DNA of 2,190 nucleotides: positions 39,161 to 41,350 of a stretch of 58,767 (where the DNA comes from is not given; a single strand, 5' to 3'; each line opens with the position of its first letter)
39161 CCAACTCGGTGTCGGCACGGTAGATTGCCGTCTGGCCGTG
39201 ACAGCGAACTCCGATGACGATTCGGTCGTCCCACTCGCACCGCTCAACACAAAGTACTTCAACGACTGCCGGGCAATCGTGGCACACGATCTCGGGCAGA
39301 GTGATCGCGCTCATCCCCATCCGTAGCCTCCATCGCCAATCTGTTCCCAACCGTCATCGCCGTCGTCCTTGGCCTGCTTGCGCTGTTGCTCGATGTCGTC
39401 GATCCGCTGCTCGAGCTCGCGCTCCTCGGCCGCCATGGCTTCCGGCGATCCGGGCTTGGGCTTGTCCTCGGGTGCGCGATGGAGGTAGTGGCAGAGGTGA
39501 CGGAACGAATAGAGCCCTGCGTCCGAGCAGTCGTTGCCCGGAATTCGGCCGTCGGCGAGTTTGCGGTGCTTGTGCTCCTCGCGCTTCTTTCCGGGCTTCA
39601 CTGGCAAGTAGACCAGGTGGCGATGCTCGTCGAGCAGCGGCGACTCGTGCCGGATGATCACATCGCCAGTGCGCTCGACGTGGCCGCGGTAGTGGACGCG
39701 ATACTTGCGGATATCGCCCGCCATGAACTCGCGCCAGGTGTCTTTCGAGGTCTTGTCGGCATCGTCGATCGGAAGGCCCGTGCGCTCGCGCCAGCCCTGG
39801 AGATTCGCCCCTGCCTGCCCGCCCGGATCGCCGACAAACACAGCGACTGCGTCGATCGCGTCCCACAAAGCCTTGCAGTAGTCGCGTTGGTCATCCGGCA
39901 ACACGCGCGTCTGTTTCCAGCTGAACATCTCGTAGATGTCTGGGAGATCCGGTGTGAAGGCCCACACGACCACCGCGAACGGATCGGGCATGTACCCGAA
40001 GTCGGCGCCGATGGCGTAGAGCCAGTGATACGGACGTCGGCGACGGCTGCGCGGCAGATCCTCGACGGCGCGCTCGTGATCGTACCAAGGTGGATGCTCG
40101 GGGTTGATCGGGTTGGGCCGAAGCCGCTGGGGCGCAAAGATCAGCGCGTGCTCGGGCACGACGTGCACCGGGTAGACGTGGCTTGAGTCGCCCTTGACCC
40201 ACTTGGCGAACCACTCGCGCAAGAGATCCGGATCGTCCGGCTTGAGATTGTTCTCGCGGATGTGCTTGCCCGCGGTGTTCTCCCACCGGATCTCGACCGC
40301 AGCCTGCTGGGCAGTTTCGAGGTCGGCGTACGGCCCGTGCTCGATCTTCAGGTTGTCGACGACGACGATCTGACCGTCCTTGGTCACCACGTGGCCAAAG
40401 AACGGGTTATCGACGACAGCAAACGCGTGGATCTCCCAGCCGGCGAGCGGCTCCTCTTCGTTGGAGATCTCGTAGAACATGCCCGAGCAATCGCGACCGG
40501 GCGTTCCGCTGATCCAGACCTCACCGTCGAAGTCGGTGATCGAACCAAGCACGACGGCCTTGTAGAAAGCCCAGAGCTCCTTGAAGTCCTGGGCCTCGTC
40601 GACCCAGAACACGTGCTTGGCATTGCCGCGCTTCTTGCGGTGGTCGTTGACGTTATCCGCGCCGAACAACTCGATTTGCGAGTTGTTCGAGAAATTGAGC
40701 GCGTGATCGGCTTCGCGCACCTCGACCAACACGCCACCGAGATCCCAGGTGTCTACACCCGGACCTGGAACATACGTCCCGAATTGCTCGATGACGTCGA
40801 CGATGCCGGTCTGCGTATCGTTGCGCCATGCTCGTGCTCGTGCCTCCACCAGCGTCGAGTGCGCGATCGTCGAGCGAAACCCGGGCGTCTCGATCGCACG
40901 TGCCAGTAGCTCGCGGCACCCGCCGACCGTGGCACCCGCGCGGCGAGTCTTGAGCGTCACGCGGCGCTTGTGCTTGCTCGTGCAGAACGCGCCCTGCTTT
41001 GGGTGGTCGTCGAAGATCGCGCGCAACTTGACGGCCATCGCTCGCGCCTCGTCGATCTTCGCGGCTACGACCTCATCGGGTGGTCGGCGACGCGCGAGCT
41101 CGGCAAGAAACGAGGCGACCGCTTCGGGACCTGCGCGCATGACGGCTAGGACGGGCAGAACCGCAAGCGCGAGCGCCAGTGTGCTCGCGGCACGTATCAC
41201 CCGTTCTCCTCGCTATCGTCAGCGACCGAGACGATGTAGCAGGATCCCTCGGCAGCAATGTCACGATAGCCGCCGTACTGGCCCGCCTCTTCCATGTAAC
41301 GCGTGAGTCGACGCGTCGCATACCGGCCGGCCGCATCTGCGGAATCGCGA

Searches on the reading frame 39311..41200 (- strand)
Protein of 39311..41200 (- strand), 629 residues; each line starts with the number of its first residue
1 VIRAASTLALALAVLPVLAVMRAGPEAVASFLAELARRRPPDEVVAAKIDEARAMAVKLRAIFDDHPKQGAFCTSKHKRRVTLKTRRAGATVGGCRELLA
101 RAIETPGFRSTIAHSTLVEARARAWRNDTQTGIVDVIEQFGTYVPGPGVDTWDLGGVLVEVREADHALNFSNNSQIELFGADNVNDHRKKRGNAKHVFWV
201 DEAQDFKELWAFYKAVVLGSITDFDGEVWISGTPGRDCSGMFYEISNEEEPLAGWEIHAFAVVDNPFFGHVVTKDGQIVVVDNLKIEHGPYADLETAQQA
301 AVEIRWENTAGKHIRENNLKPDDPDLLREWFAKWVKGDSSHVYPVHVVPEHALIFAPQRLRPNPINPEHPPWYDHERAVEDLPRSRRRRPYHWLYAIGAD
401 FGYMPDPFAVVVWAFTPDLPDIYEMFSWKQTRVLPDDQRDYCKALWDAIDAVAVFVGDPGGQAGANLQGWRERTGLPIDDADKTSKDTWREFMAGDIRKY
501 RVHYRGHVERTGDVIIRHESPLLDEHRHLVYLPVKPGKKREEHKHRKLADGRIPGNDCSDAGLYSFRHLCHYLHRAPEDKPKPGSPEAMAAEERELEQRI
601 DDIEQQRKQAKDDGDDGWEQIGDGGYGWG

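Call 10: search_protein_families(library=phrogs, proteins=[window:39311-41200:-], max_evalue=0.001)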
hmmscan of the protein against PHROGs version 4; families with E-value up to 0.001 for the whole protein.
window:39311-41200:- (629 aa): 2 families
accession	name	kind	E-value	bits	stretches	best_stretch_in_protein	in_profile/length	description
phrog_2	-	head and packaging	1.8e-26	94.2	1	52-614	255-622/807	terminase large subunit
phrog_979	-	head and packaging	1.3e-08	35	1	45-234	133-304/642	terminase large subunit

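Call 35: search_dna_similar(query=window:39311-41200:-, collection=phages, mode=protein, max_rows=25, max_evalue=0.00001)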
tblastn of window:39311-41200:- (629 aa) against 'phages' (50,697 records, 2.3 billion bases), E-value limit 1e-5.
Records with a match: 1; places in all: 1; records where one place covers at least 80% of the query: 0.
Best place of each record, by identity: <60% 1.
By first word of the organism name: Morganella 1.
By host as written in the record: Morganella sp. 1.
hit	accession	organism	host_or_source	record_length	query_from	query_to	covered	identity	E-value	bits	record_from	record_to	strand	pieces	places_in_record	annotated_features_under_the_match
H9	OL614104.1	Morganella phage Mecenats66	Morganella sp.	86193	124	268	23%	31.0%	3e-6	57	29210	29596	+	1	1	terminase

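Call 77: find_homologous_proteins(query=window:39311-41200:-, max_evalue=1e-20)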
Query window:39311-41200:- (629 aa): 289 proteins with E <= 1e-20 among 8000 candidates; the best 120 are listed.
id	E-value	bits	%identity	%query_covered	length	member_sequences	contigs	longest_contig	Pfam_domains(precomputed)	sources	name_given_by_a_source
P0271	0.0e+0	1489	100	100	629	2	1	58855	-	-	-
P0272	7.0e-222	757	57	97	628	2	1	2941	-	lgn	-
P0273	1.0e-218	746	55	97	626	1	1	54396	-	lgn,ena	-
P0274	5.2e-212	724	57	95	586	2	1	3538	-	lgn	-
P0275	1.1e-211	723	58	86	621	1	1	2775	-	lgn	-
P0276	1.5e-210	719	55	97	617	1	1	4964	-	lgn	-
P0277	2.2e-210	719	54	95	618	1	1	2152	-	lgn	-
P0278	1.3e-207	710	55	94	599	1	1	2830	-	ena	-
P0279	9.1e-207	707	53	97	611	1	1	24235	-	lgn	-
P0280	3.8e-206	705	53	97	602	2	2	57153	PF03237.22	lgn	-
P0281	5.0e-206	704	53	97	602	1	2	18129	-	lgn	-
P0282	1.4e-205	703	55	96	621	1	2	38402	-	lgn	-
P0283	4.8e-204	698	53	96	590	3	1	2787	PF03237.22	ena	-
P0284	6.1e-204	698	52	98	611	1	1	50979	-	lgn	-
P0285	2.0e-203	696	53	97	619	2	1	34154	-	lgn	-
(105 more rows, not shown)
